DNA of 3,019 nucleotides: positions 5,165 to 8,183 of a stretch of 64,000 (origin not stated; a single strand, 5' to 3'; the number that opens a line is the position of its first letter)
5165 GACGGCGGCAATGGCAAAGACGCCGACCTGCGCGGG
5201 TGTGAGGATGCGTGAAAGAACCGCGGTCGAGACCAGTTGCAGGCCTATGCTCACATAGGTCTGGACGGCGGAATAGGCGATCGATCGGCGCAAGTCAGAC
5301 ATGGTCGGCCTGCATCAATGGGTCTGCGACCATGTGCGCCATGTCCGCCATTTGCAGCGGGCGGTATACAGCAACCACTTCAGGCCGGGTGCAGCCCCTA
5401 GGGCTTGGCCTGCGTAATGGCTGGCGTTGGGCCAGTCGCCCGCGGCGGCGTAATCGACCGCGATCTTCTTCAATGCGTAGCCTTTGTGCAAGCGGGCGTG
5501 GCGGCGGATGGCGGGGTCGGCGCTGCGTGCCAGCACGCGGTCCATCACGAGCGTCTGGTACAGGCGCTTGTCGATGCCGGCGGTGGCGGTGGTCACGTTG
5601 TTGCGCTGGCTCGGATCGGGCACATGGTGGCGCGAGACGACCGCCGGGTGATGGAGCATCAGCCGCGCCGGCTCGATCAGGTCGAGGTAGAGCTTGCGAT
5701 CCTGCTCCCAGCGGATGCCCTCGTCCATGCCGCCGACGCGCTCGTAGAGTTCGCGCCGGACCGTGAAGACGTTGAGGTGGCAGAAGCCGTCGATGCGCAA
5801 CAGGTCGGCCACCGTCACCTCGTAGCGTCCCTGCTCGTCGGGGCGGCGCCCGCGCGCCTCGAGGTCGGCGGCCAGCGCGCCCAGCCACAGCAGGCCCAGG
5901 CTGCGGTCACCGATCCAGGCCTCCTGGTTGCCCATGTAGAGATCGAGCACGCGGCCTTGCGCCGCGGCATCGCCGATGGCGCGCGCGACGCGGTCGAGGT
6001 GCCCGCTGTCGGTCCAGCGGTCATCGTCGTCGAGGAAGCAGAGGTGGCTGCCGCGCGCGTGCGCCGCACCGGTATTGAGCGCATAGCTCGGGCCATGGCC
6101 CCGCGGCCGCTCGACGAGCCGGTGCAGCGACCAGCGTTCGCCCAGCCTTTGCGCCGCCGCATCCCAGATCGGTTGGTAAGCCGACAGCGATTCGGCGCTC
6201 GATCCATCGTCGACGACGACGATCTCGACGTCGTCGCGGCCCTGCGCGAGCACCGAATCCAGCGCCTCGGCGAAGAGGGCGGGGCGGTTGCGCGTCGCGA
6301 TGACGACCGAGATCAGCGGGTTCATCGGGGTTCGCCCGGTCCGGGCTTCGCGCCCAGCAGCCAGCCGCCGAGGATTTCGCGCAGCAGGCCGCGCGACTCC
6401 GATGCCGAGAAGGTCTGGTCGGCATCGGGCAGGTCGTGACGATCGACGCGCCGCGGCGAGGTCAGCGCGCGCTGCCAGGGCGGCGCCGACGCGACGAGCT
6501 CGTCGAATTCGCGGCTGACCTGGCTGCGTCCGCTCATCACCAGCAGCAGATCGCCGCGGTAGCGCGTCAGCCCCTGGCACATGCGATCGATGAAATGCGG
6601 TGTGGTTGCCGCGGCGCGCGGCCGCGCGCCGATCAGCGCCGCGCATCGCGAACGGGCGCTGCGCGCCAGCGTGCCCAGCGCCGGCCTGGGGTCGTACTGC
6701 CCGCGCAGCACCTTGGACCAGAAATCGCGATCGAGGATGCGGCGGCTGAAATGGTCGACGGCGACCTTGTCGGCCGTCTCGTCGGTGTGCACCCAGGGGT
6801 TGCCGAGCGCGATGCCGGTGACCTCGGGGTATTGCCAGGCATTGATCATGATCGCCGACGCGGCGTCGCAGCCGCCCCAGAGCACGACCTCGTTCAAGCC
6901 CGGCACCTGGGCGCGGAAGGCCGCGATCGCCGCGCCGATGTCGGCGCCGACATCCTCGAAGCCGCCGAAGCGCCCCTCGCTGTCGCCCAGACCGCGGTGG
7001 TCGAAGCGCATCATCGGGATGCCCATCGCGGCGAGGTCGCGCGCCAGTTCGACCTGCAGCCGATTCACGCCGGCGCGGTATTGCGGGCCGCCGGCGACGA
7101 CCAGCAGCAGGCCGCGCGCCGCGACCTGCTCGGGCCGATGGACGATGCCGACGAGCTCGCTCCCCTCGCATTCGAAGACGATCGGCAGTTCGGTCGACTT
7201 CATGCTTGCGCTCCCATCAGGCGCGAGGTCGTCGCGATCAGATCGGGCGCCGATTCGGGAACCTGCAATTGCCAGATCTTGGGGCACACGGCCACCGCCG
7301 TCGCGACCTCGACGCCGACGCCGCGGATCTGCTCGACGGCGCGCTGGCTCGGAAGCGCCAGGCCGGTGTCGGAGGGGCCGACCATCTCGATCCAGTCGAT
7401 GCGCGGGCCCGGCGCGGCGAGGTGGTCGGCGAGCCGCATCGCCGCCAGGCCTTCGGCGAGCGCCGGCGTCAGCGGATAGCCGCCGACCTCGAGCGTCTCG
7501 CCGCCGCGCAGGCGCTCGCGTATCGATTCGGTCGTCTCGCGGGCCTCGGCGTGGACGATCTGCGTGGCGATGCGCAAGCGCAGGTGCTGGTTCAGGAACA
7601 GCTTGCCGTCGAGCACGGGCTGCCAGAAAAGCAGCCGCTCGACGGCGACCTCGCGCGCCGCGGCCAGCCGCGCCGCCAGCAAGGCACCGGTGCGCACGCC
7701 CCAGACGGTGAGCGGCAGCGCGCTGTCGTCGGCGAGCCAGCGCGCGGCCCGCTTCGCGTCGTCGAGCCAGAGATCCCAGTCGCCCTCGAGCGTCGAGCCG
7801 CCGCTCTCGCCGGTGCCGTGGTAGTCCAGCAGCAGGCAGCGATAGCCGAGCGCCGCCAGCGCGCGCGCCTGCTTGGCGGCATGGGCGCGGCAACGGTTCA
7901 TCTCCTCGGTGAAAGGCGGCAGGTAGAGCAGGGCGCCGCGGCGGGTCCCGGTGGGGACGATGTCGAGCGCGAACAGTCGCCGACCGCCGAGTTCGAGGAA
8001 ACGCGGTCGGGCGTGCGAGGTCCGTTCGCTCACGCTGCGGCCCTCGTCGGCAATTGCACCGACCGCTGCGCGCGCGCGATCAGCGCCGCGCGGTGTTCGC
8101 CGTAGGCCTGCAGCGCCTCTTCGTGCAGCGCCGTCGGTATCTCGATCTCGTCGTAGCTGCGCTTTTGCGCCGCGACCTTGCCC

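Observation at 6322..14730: Exosortase-A-type carrier-protein module expanded by three inserted genes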

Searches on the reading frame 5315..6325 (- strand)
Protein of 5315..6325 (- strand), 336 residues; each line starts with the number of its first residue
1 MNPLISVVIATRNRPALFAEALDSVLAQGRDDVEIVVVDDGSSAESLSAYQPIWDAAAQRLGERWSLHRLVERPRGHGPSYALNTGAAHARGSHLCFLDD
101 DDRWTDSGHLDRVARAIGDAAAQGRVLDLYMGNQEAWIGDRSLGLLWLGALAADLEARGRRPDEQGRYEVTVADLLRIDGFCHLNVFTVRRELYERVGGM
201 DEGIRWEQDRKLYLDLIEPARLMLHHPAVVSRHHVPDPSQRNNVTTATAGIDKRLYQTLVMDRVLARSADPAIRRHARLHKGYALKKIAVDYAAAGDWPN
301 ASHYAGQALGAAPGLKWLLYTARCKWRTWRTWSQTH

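Call 10: search_protein_families(library=ncbifam, proteins=[window:5315-6325:-], max_evalue=0.00001)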
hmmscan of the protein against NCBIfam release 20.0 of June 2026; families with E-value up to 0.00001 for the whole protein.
window:5315-6325:- (336 aa): 11 families
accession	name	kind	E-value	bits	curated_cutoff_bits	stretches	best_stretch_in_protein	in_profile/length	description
TIGR03965.1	mycofact_glyco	equivalog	4.6e-15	55.4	280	1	5-234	76-281/467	mycofactocin biosynthesis glycosyltransferase MftF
NF041875.1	EPS_EpsD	equivalog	2.1e-14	53.7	370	1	5-103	1-91/325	exopolysaccharide biosynthesis glycosyltransferase EpsD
NF050050.1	ProtGlycPglI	equivalog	3.6e-12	46.3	500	1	3-105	2-97/306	GalNAc(5)-diNAcBac-PP-undecaprenol beta-1,3-glucosyltransferase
NF007482.0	PRK10073.1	equivalog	5.8e-11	42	423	1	3-104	6-98/334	glycosyltransferase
TIGR04283.1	glyco_like_mftF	equivalog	1.5e-09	37.7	182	1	5-134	1-114/221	TIGR04283 family arsenosugar biosynthesis glycosyltransferase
NF047683.1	TeichurnBiosyTuaG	equivalog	3.7e-09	36.6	400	1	2-107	5-102/252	teichuronic acid biosynthesis protein TuaG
NF041394.1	GtaseAglG_Halo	equivalog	2.4e-08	33.6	440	1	5-102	3-93/304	glucosyl-dolichyl phosphate glucuronosyltransferase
TIGR04017.1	WcaA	equivalog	3.7e-07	30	495.75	1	2-106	4-100/279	colanic acid biosynthesis glycosyltransferase WcaA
NF007453.0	PRK10018.1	equivalog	6.9e-07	29.2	382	1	2-106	5-101/280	colanic acid biosynthesis glycosyltransferase WcaA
NF050819.1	PolSacchBiosHfsG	equivalog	1.7e-06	27.4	500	1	3-111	12-111/302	polysaccharide biosynthesis protein HfsG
TIGR03937.1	PgaC_IcaA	equivalog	1.9e-06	27.1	422.3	1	3-101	45-135/407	poly-beta-1,6-N-acetyl-D-glucosamine synthase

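Call 68: search_protein_families(library=pfam, proteins=[window:5315-6325:-], max_evalue=0.5)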
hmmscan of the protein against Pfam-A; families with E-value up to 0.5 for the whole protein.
window:5315-6325:- (336 aa): 3 families
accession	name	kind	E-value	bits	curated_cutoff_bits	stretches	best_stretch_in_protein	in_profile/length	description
PF00535.33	Glycos_transf_2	-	4e-22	79.4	23.3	1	6-133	1-119/168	Glycosyl transferase family 2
PF13641.12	Glyco_tranf_2_3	-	1.3e-06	29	27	1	5-115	3-109/230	Glycosyltransferase like family 2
PF10111.15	Glyco_tranf_2_2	-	5.3e-05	23.3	27.3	1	30-106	27-96/276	Glycosyltransferase like family 2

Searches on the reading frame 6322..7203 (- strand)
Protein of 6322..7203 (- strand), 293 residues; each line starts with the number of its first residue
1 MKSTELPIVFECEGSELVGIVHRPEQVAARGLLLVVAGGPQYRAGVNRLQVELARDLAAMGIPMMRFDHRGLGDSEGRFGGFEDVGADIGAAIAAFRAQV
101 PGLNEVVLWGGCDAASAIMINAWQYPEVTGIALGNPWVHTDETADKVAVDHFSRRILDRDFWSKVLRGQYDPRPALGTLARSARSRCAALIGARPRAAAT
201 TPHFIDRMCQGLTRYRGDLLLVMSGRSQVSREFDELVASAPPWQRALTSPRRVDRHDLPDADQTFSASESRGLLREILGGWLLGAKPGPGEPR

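Call 6: search_protein_families(library=ncbifam, proteins=[window:6322-7203:-], max_evalue=0.001)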
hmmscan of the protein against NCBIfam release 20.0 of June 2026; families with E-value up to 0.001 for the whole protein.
window:6322-7203:- (293 aa): 3 families
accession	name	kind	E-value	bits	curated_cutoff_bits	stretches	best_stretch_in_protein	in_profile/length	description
TIGR03100.1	hydr1_PEP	hypoth_equivalog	4.5e-77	259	168.45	1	5-282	2-272/274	hydrolase 1, exosortase A system-associated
NF058544.1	IVPilMotSglTMyx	equivalog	5.4e-09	36.2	300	1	18-137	22-138/210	type IV pili motility protein SglT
TIGR03101.1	hydr2_PEP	hypoth_equivalog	2.2e-05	24.1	202.75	1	16-110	11-105/266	hydrolase 2, exosortase A system-associated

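Call 7: search_protein_families(library=pfam, proteins=[window:6322-7203:-], max_evalue=0.01)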
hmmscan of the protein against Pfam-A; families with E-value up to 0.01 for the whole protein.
window:6322-7203:- (293 aa): 1 family
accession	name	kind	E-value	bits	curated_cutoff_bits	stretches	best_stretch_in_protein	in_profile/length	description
PF12146.15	Hydrolase_4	-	1.9e-08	34.3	27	1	52-156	22-129/239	Serine aminopeptidase, S33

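Call 34: search_solved_structures(query=window:6322-7203:-, max_evalue=0.01, show_alignments=2)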
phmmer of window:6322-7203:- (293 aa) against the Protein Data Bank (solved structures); distinct sequences matched with E-value up to 0.01: 9.
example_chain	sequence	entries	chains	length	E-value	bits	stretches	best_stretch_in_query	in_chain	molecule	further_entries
9pjb_A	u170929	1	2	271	1.6e-08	37.5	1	7-82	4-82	MHETase MHT043-5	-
9pir_A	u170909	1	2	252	3e-08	36.6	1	12-83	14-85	Alpha/beta fold hydrolase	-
9pid_A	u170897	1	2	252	4.5e-08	36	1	12-83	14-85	Alpha/beta fold hydrolase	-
9pic_A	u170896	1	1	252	5.5e-08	35.7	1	12-83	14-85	Alpha/beta fold hydrolase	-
8b4u_A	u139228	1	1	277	1.9e-07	33.9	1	7-82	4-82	Alpha/beta hydrolase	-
5cml_A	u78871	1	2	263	0.00016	24.4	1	52-136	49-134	OsmC family protein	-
9w30_A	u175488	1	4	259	0.00022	23.9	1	14-80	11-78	Alpha/beta superfamily hydrolase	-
9h0z_A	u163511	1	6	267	0.0014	21.2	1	12-81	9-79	Serine aminopeptidase S33 domain-containing protein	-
7q4h_A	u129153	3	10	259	0.0062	19.1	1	12-81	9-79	Hydrolase_4 domain-containing protein | Serine aminopeptidase S33 domain-containing protein | Prolyl oligopeptidase family protein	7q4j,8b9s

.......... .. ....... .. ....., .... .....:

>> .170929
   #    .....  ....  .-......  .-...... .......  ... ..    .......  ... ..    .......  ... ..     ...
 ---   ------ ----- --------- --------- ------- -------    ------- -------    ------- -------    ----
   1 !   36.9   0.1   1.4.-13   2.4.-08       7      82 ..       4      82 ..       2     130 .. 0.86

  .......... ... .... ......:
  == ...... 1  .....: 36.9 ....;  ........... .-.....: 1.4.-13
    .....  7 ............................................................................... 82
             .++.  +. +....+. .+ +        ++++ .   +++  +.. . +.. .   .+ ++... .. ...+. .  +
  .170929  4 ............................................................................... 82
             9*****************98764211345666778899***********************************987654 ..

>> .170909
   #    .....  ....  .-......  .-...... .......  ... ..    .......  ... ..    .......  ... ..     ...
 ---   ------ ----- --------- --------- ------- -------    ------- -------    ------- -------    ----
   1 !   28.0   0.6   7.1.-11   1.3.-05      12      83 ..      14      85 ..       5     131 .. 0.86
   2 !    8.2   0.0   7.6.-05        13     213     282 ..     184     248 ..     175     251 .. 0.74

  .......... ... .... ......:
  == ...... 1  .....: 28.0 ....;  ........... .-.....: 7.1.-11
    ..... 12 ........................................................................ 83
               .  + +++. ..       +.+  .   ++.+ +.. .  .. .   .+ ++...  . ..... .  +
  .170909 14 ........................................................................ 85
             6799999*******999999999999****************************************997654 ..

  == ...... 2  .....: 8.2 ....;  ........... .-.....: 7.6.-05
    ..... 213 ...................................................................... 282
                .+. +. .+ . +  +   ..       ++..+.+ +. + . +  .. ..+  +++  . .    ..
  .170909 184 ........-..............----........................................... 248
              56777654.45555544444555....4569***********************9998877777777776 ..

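Call 77: search_solved_structures(query=A4, max_evalue=0.001, show_alignments=3)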
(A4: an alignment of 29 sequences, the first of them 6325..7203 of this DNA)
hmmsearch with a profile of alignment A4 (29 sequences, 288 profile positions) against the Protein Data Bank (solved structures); distinct sequences matched with E-value up to 0.001: 26.
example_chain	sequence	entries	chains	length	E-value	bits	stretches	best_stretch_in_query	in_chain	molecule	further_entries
9pjb_A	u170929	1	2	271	1.3e-20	77.3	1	6-132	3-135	MHETase MHT043-5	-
9pir_A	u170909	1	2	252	6.7e-17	65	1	3-97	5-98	Alpha/beta fold hydrolase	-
9pid_A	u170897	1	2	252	1e-16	64.4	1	3-97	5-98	Alpha/beta fold hydrolase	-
9pic_A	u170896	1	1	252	1.1e-16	64.3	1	3-97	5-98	Alpha/beta fold hydrolase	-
8b4u_A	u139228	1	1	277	8.8e-16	61.4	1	6-82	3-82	Alpha/beta hydrolase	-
7q4h_A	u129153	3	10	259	1.2e-14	57.7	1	6-152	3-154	Hydrolase_4 domain-containing protein | Serine aminopeptidase S33 domain-containing protein | Prolyl oligopeptidase family protein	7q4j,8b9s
9h0z_A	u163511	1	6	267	3.5e-14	56.1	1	6-153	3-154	Serine aminopeptidase S33 domain-containing protein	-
9w30_A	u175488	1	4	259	7.8e-12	48.4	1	6-136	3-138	Alpha/beta superfamily hydrolase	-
7wwh_A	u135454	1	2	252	2.6e-10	43.4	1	6-136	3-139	Alpha/beta hydrolase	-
5cml_A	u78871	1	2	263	1.1e-09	41.4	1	50-131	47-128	OsmC family protein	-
9wo1_A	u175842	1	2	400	1.1e-08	38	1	51-131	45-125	Osmotically inducible protein C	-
3pf9_A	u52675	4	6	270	1.8e-08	37.3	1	52-137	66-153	Cinnamoyl esterase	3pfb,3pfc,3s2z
3pf8_A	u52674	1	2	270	2.1e-08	37.2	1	52-137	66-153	Cinnamoyl esterase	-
3qm1_A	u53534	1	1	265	6.3e-08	35.6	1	52-137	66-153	Cinnamoyl esterase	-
7z2v_A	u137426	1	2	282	1.8e-06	30.8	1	8-136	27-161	Ferulic acid esterase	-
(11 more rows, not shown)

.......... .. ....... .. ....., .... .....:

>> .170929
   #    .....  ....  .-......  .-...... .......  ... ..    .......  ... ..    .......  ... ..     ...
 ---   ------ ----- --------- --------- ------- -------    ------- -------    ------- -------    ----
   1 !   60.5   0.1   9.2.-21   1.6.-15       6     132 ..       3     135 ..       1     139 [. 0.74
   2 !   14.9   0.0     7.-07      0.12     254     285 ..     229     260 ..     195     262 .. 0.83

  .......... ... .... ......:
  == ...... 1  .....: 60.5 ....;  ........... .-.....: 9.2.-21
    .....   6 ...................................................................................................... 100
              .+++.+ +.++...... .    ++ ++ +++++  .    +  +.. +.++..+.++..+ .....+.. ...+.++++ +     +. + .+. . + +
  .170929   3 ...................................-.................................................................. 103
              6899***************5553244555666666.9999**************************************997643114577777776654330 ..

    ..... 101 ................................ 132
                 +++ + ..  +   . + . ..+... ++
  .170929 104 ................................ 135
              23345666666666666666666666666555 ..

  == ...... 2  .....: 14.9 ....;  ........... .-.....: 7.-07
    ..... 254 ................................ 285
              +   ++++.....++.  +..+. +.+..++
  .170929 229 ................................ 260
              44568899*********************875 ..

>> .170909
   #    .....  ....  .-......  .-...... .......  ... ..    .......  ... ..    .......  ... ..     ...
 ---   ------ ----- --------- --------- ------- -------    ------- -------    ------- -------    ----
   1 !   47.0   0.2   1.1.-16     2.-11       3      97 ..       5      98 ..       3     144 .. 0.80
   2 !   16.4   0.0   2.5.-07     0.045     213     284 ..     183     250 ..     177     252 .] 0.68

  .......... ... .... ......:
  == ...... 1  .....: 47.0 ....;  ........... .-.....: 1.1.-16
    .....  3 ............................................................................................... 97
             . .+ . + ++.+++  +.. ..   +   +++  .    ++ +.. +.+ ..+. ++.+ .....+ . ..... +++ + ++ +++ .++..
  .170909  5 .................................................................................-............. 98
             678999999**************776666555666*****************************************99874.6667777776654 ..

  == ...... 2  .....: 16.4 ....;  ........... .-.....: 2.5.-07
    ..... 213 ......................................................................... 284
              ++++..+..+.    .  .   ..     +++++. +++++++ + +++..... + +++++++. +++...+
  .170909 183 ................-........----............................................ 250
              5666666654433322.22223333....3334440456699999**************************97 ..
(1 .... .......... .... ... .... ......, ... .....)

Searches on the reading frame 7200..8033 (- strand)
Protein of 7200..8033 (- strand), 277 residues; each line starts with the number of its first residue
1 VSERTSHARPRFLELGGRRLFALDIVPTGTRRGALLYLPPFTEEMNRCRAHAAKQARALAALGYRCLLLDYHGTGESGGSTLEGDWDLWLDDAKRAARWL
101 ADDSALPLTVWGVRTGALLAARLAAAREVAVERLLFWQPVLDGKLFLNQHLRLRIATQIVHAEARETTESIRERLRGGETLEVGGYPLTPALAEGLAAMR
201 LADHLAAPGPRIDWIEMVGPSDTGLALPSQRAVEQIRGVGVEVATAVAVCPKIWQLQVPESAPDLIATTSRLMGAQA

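Call 6: search_protein_families(library=ncbifam, proteins=[window:7200-8033:-], max_evalue=0.001)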
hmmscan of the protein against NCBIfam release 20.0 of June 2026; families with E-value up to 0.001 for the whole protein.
window:7200-8033:- (277 aa): 2 families
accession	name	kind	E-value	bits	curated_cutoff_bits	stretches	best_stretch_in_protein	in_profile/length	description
TIGR03101.1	hydr2_PEP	hypoth_equivalog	1e-69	235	202.75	1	12-273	4-265/266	hydrolase 2, exosortase A system-associated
NF058544.1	IVPilMotSglTMyx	equivalog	0.00027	20.8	300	1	28-140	27-138/210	type IV pili motility protein SglT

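Call 7: search_protein_families(library=pfam, proteins=[window:7200-8033:-], max_evalue=0.01)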
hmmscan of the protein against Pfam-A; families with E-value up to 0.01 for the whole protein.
window:7200-8033:- (277 aa): 1 family
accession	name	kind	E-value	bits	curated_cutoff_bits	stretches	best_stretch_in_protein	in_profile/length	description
PF12146.15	Hydrolase_4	-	1.1e-07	31.8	27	1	53-146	21-116/239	Serine aminopeptidase, S33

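Call 35: search_solved_structures(query=window:7200-8033:-, max_evalue=0.01, show_alignments=2)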
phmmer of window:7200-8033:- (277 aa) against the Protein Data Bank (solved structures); distinct sequences matched with E-value up to 0.01: 5.
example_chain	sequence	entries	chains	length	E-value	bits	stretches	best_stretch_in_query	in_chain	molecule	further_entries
7q4h_A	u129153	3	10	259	0.0001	25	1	47-151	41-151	Hydrolase_4 domain-containing protein | Serine aminopeptidase S33 domain-containing protein | Prolyl oligopeptidase family protein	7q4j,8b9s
9h0z_A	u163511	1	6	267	0.00016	24.3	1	46-152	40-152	Serine aminopeptidase S33 domain-containing protein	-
2fuk_A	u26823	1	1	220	0.0051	19.4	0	50-130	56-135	XC6422 protein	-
5cml_A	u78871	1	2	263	0.0057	19.2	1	17-126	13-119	OsmC family protein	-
3llc_A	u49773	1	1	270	0.0071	18.9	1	18-105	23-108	Putative hydrolase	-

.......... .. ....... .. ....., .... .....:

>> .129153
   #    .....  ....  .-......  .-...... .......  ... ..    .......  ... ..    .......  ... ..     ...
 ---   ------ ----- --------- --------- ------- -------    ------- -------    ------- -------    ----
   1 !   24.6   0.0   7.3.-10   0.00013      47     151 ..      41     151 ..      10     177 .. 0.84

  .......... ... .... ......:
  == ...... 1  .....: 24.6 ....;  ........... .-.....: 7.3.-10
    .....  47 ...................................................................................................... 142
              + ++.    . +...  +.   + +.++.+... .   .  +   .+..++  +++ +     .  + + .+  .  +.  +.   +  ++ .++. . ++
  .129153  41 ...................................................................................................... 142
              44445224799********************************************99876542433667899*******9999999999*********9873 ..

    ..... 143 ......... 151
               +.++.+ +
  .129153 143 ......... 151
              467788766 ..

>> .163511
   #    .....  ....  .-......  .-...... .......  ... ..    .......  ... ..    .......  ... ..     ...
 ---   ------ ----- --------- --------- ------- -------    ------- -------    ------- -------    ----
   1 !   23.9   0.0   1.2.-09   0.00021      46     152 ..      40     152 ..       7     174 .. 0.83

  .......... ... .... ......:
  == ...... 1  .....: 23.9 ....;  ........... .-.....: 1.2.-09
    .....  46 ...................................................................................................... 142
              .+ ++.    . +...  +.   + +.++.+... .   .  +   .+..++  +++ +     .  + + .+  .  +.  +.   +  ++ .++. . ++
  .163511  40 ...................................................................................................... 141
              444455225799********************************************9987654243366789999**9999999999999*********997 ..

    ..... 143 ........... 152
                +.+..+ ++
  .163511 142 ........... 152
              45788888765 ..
